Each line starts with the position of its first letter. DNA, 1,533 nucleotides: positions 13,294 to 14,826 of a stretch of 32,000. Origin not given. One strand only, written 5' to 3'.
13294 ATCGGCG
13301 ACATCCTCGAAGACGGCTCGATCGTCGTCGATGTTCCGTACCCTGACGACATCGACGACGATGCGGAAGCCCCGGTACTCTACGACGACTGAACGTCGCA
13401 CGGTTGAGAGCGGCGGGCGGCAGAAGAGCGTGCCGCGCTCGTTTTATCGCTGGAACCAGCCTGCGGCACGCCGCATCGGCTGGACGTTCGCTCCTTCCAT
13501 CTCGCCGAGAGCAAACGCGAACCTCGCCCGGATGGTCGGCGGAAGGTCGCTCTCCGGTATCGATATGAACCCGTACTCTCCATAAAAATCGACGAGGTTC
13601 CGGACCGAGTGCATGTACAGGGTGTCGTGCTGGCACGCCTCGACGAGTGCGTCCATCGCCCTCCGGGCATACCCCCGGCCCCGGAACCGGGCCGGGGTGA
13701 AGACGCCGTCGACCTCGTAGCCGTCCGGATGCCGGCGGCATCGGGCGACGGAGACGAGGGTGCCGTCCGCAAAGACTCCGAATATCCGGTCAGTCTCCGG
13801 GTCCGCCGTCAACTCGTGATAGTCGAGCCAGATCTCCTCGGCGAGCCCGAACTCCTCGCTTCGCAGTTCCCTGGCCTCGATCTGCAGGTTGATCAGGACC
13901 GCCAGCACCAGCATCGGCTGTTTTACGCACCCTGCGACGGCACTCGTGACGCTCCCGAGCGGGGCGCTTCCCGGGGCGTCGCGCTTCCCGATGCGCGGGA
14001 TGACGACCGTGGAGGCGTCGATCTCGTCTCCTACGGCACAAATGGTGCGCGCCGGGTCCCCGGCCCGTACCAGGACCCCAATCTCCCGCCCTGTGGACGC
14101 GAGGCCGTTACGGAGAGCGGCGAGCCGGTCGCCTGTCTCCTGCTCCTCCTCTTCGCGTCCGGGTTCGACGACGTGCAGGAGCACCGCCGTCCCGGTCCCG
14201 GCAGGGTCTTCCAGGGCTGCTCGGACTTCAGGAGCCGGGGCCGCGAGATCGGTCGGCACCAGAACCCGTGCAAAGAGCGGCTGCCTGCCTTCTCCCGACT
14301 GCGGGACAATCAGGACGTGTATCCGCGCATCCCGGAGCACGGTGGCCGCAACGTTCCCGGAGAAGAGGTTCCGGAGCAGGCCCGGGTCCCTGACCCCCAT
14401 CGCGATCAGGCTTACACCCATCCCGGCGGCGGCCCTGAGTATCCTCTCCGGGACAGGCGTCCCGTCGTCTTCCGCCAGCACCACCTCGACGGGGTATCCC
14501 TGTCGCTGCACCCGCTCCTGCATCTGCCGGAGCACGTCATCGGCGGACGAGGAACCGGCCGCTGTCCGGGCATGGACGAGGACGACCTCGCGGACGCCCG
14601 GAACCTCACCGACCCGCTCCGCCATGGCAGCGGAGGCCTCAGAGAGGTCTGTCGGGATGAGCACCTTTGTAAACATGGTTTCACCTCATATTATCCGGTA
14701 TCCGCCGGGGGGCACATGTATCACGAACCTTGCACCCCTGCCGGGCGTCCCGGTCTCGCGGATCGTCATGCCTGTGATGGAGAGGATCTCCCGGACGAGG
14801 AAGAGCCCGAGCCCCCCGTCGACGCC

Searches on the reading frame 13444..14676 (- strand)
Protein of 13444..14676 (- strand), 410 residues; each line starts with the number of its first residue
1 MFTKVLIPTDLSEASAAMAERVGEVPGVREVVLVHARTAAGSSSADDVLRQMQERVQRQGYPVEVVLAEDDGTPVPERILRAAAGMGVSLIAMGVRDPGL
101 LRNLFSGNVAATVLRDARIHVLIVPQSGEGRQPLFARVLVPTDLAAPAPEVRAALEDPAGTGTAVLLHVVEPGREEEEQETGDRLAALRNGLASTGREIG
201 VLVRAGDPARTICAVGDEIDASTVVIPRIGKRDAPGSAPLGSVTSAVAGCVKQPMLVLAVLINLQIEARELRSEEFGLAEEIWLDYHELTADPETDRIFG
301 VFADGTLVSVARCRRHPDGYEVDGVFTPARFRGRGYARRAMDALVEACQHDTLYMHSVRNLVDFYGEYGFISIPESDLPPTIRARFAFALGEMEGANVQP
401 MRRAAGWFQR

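Call 9: search_protein_families(library=pfam, proteins=[window:13444-14676:-], max_evalue=0.01)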
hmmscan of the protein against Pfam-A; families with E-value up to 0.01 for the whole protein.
window:13444-14676:- (410 aa): 4 families
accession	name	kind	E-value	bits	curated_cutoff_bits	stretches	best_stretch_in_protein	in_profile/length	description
PF00582.32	Usp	-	2.4e-21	77.2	24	2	1-125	1-141/141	Universal stress protein family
PF00583.31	Acetyltransf_1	-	4.9e-09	36.9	20.7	1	280-370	19-116/116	Acetyltransferase (GNAT) family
PF13673.13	Acetyltransf_10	-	2.9e-07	31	23.6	1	295-373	30-110/128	Acetyltransferase (GNAT) domain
PF13508.13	Acetyltransf_7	-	3.7e-05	24.5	27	1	297-371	4-83/84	Acetyltransferase (GNAT) domain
